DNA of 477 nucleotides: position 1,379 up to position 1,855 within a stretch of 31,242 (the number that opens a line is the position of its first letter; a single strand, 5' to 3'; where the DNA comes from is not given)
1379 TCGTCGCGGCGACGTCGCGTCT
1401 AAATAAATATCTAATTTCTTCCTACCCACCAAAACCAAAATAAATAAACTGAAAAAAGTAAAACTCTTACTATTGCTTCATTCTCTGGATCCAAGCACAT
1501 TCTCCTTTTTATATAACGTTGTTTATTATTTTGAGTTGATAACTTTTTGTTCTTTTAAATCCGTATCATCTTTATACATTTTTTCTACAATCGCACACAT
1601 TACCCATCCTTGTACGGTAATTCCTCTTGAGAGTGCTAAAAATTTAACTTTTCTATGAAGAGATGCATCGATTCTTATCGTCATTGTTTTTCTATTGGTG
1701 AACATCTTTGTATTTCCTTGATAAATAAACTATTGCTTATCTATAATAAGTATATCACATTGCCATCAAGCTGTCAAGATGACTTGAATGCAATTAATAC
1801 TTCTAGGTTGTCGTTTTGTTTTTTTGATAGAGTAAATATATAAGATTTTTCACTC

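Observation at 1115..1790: Hidden RHH regulator plus small membrane protein: an immI-like cassette antisense to the structural genes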

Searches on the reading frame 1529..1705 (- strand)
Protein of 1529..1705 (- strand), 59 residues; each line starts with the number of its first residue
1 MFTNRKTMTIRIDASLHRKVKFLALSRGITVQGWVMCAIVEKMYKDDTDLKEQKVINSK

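Call 5: search_protein_families(library=pfam, proteins=[window:1529-1705:-], max_evalue=1)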
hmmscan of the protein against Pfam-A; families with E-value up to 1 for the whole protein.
window:1529-1705:- (59 aa): 2 families
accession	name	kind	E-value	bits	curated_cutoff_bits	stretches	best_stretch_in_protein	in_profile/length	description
PF05534.18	HicB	-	0.00037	20.8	21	1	6-37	18-49/51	HicB family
PF12441.14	CopG_antitoxin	-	0.041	15.1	28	1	5-39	42-76/79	CopG antitoxin of type II toxin-antitoxin system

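Call 6: search_protein_families(library=phrogs, proteins=[window:1529-1705:-], max_evalue=1)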
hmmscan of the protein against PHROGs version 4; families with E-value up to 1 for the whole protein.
window:1529-1705:- (59 aa): 7 families
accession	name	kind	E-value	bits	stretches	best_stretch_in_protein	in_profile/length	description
phrog_37719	-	unknown function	3.5e-05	24.9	1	5-44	3-42/48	-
phrog_9151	-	moron, auxiliary metabolic gene and host takeover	0.00077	20.8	1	7-45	73-111/119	HicB-like antitoxin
phrog_582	-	transcription regulation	0.0012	20.1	1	3-47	55-99/105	Arc-like repressor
phrog_30189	-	unknown function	0.0018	19.4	1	5-53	45-92/125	-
phrog_3180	-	transcription regulation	0.014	16.4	1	2-26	2-26/50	Arc-like repressor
phrog_31270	-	unknown function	0.14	13.6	1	6-55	42-90/127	-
phrog_228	-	transcription regulation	0.14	12.9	1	4-56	9-61/251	Arc-like repressor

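Call 12: find_homologous_proteins(query=window:1529-1705:-, max_evalue=0.001)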
Query window:1529-1705:- (59 aa): 4 proteins with E <= 0.001 among 4 candidates.
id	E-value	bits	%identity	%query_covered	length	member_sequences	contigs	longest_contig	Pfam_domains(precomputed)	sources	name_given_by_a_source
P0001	9.2e-26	105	100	88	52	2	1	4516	-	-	-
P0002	1.1e-24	102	85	100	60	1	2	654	-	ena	-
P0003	1.1e-24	102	81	100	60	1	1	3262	-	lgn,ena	-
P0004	2.5e-24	101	81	98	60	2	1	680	-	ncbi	-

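Call 14: find_encoding_contigs(protein=P0003, flank=5000)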
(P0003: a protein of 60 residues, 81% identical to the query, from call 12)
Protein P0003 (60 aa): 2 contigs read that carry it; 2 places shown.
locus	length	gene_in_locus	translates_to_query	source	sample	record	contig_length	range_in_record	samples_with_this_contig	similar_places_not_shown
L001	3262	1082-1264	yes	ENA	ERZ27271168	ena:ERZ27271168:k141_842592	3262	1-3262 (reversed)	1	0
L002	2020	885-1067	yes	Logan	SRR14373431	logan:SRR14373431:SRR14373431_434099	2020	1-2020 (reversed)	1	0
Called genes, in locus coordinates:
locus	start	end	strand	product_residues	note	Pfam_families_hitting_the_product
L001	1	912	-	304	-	?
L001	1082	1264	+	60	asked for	-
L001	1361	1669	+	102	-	-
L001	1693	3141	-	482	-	-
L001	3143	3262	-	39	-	?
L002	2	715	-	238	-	?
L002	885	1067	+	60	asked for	-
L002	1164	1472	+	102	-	-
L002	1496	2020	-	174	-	?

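Call 15: find_encoding_contigs(protein=P0001, flank=5000)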
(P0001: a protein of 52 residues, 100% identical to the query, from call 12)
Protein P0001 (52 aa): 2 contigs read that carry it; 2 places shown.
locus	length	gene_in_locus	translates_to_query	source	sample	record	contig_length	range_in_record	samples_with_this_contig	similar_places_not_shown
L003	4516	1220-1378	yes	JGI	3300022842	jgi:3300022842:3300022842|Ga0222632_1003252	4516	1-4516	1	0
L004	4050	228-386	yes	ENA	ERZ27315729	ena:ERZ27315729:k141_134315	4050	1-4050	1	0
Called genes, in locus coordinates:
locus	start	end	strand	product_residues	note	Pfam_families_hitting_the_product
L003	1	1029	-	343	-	?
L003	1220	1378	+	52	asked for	-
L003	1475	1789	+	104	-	-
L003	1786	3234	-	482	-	-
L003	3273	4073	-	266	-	-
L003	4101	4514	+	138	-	?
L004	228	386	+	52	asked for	-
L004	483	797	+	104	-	-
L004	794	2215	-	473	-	-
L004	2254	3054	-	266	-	-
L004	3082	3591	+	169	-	-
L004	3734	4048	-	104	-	?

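Call 19: find_encoding_contigs(protein=P0004, flank=5000)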
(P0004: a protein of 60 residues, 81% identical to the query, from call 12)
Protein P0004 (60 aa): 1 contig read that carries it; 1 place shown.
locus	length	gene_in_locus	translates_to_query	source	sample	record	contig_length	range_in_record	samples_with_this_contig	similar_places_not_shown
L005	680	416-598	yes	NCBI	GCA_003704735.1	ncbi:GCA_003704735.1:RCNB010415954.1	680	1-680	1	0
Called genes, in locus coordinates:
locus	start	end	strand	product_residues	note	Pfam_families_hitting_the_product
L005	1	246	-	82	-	?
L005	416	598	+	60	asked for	-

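Call 20: find_encoding_contigs(protein=P0002, flank=5000)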
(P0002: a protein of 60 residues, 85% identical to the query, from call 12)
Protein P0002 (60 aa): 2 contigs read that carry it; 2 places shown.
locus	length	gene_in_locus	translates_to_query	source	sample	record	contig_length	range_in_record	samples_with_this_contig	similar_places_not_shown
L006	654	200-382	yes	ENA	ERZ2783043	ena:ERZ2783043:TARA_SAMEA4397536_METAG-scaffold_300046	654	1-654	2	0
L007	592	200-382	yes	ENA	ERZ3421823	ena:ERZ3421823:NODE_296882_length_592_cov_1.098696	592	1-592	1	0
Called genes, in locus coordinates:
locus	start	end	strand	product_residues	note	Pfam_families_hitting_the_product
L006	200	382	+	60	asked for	-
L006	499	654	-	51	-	?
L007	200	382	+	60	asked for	-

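Call 30: find_related_loci(query=A3, collection=viral_contigs, flank=6000)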
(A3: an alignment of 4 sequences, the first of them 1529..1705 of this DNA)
Query A3 (59 aa) in viral_contigs; peptide patterns used: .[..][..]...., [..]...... (x = any residue, [..] = any of these).
109 stretches matched a pattern, but none encodes a relative of the query by tblastn (E <= 1e-3).

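Call 35: search_solved_structures(query=A3, max_evalue=10, show_alignments=3)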
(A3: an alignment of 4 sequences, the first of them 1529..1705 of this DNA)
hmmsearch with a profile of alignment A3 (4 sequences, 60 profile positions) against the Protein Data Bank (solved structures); distinct sequences matched with E-value up to 10: 1.
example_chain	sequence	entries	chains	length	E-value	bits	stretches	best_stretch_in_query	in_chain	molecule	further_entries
7txc_E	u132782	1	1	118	0.37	14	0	37-53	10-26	Hypermethylated in cancer 2 protein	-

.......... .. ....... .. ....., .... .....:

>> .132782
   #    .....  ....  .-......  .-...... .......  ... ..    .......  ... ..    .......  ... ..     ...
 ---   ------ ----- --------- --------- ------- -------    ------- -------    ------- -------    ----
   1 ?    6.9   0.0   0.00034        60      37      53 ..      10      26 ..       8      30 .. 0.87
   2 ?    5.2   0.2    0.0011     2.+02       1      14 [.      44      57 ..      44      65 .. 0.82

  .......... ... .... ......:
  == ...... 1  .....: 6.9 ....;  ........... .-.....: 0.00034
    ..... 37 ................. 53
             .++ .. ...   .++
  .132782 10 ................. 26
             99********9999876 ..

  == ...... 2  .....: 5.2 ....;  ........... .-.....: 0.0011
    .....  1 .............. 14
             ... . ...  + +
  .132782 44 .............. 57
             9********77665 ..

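Call 37: search_solved_structures(query=A4, max_evalue=10, show_alignments=3)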
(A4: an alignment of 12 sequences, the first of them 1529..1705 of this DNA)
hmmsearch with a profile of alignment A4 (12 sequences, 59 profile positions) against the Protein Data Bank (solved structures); distinct sequences matched with E-value up to 10: 12.
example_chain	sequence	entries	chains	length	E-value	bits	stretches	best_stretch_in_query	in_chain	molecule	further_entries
9k9w_M2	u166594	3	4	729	0.0048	19.9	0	30-55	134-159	Glr2806 protein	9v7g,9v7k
6iya_A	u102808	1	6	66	0.011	18.7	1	7-55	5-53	Transcriptional regulator CopG family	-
9kkd_A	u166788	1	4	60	0.02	18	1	8-56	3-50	Ribbon-helix-helix protein, CopG family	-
2k9i_A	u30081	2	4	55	0.033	17.3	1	11-51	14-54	Uncharacterized protein ORF56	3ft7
7etr_A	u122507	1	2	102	0.037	17.1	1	7-54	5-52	Transcriptional regulator CopG family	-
1b28_A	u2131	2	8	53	0.058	16.5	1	10-47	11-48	PROTEIN (REGULATORY PROTEIN ARC) | ARC REPRESSOR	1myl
1p94_A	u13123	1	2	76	0.11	15.5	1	5-37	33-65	plasmid partition protein ParG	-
2kel_A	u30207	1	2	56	0.22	14.6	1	3-47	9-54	Uncharacterized protein 56B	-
2cpg_A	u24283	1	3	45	0.34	14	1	6-40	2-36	TRANSCRIPTIONAL REPRESSOR COPG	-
1b01_A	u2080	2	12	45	0.34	14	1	6-40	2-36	TRANSCRIPTIONAL REPRESSOR COPG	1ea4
5ayh_A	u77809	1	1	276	1.5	11.9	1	3-27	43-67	Cytoplasmic dynein 1 heavy chain 1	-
3wuq_A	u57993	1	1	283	1.6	11.8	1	3-27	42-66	Cytoplasmic dynein 1 heavy chain 1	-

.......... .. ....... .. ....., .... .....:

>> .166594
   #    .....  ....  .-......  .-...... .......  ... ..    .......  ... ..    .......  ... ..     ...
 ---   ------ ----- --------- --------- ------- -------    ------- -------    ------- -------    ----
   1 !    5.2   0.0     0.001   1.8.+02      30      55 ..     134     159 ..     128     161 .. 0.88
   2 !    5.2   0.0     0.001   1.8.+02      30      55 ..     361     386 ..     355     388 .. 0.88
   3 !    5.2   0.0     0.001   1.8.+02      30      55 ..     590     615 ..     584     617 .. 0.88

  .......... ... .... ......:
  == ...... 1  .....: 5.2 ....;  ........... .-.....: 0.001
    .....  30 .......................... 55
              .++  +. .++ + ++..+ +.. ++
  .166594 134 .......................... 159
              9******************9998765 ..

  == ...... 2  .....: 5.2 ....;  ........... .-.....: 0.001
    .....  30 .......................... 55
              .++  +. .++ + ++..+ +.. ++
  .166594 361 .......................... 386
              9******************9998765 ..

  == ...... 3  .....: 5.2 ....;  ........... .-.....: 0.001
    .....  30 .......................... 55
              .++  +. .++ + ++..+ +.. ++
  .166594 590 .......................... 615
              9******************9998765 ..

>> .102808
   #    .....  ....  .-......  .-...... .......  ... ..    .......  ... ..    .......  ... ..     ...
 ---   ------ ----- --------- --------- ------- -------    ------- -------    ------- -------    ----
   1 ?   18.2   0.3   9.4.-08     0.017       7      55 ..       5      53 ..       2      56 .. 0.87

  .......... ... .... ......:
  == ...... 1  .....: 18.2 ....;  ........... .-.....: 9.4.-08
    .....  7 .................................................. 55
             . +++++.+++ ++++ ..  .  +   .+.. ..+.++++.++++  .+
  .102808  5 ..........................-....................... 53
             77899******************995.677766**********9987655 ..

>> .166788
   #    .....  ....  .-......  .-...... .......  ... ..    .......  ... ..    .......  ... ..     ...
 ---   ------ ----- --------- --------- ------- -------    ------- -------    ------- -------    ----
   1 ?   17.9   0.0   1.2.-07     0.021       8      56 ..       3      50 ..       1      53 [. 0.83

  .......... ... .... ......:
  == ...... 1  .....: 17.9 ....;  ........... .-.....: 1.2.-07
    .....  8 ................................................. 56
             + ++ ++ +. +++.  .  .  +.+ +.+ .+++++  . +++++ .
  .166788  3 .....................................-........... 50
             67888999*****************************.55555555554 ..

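Call 38: search_protein_families(library=pfam, alignment_id=A4, max_evalue=0.1)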
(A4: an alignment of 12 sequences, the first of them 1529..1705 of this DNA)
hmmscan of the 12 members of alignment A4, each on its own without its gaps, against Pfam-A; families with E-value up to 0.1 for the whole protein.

A. member 1, window:1529-1705:- (59 aa): 2 families
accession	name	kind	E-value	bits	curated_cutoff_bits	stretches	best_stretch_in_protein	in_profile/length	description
PF05534.18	HicB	-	0.00037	20.8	21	1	6-37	18-49/51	HicB family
PF12441.14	CopG_antitoxin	-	0.041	15.1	28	1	5-39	42-76/79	CopG antitoxin of type II toxin-antitoxin system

B. families by the number of members that match (of 12 scanned): 14 families
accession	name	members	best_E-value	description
PF05534.18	HicB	7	0.00012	HicB family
PF12441.14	CopG_antitoxin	6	0.0047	CopG antitoxin of type II toxin-antitoxin system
PF21983.2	NikA-like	2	0.00071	Mobilization protein NikA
PF20605.4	Antitox_RHH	2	0.0061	Antitoxin-like ribbon-helix-helix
PF09386.16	ParD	2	0.038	Antitoxin ParD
PF07764.18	Omega_Repress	1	0.00013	Omega Transcriptional Repressor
PF09274.16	ParG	1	0.0052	ParG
PF03920.20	TLE_N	1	0.031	Groucho/TLE N-terminal Q-rich domain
PF07878.17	RHH_5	1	0.038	CopG-like RHH_1 or ribbon-helix-helix domain, RHH_5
PF13467.12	RHH_4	1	0.041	Ribbon-helix-helix domain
PF19807.5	DUF6290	1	0.067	Family of unknown function (DUF6290)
PF22708.2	S1CSD-TOTE-1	1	0.071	S1/CSD-like domain 1 of the TOTE conflict systems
PF22333.2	Ago_PAZ_arc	1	0.085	Argonaute, PAZ domain, archaea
PF22513.2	FitA-like_RHH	1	0.093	Antitoxin FitA-like, ribbon-helix-helix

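Call 39: predict_structure(alignment_id=A3)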
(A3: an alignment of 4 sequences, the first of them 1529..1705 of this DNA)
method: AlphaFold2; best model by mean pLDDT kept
length: 59 residues; sequences in the alignment: 4
mean_pLDDT: 62.3   pTM: 0.30
mean pLDDT of the five models: 62.3, 58.5, 57.1, 54.5, 53.6
residues with pLDDT >= 90: 0; 70-90: 12; 50-70: 43; < 50: 4
segments of 3 or more residues with pLDDT < 50: 1-3
pLDDT, mean of each block of 10 residues (from residue 1): 51 62 65 72 67 56
secondary structure, 60 per line:
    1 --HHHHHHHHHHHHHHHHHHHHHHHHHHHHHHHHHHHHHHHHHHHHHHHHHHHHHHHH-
elements in order: H3-58

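Call 41: find_homologous_proteins(query=A4, max_evalue=0.001)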
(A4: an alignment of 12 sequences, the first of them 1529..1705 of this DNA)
Query A4 (12 sequences) (59 aa, profile of the alignment): 65 proteins with E <= 0.001 among 116 candidates.
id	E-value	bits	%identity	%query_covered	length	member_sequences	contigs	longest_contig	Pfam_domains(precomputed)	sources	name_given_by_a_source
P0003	4.9e-23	98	81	100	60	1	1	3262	-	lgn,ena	-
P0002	1.1e-22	97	85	100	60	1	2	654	-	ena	-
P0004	1.6e-22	97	81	98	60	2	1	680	-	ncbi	-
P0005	1.0e-19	88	-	-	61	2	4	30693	-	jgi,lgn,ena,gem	-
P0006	1.0e-19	88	-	-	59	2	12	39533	-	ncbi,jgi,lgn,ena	jgi:predicted HicB family RNase H-like nuclease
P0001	3.0e-19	86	100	88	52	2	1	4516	-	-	-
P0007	3.6e-19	86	37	83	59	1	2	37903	PF05534.19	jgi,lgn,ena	-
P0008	6.1e-19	85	33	71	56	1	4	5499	-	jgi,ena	-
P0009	9.6e-19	85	38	85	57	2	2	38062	PF05534.19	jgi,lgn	-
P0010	2.0e-18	84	33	73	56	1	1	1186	PF05534.19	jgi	jgi:predicted HicB family RNase H-like nuclease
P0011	2.2e-18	84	35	86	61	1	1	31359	-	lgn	-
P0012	3.1e-18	83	31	71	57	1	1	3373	PF05534.19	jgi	jgi:predicted HicB family RNase H-like nuclease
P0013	7.8e-18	82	32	80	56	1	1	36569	PF05534.19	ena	-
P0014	7.9e-18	82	35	73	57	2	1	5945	-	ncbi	-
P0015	1.5e-17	81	38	71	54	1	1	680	-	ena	-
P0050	8.6e-15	72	44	66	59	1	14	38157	PF05534.19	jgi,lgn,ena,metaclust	metaclust:\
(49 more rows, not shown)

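Call 44: search_solved_structures(query=A5, max_evalue=1, show_alignments=0)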
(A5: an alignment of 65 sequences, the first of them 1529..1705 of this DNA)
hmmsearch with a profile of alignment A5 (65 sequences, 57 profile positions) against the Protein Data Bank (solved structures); distinct sequences matched with E-value up to 1: 10.
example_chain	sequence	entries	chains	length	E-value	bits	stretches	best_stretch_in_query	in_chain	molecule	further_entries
9k9w_M2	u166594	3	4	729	0.04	16.8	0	31-55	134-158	Glr2806 protein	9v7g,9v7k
9kkd_A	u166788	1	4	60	0.058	16.3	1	9-53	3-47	Ribbon-helix-helix protein, CopG family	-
2k9i_A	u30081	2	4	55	0.081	15.8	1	12-52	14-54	Uncharacterized protein ORF56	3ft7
6iya_A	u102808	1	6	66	0.086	15.8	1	11-53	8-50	Transcriptional regulator CopG family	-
1b28_A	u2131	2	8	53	0.09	15.7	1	9-49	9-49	PROTEIN (REGULATORY PROTEIN ARC) | ARC REPRESSOR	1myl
2kel_A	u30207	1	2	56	0.21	14.5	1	11-49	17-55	Uncharacterized protein 56B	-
2bnw_A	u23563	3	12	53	0.25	14.3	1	11-47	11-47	ORF OMEGA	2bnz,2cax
7etr_A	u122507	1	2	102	0.27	14.1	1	11-53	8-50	Transcriptional regulator CopG family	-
1irq_A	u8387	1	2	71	0.51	13.3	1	12-47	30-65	omega transcriptional repressor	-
2an7_A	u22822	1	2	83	0.56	13.1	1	9-36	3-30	Protein parD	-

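Call 51: predict_structure(alignment_id=A5)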
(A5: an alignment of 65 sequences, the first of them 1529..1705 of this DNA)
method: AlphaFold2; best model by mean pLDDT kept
length: 59 residues; sequences in the alignment: 65
mean_pLDDT: 89.8   pTM: 0.66
mean pLDDT of the five models: 89.8, 89.8, 89.6, 87.0, 85.1
residues with pLDDT >= 90: 42; 70-90: 12; 50-70: 5; < 50: 0
segments of 3 or more residues with pLDDT < 50: none
pLDDT, mean of each block of 10 residues (from residue 1): 83 98 98 97 91 70
secondary structure, 60 per line:
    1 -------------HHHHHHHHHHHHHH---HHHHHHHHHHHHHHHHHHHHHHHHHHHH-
elements in order: H14-27 H31-58
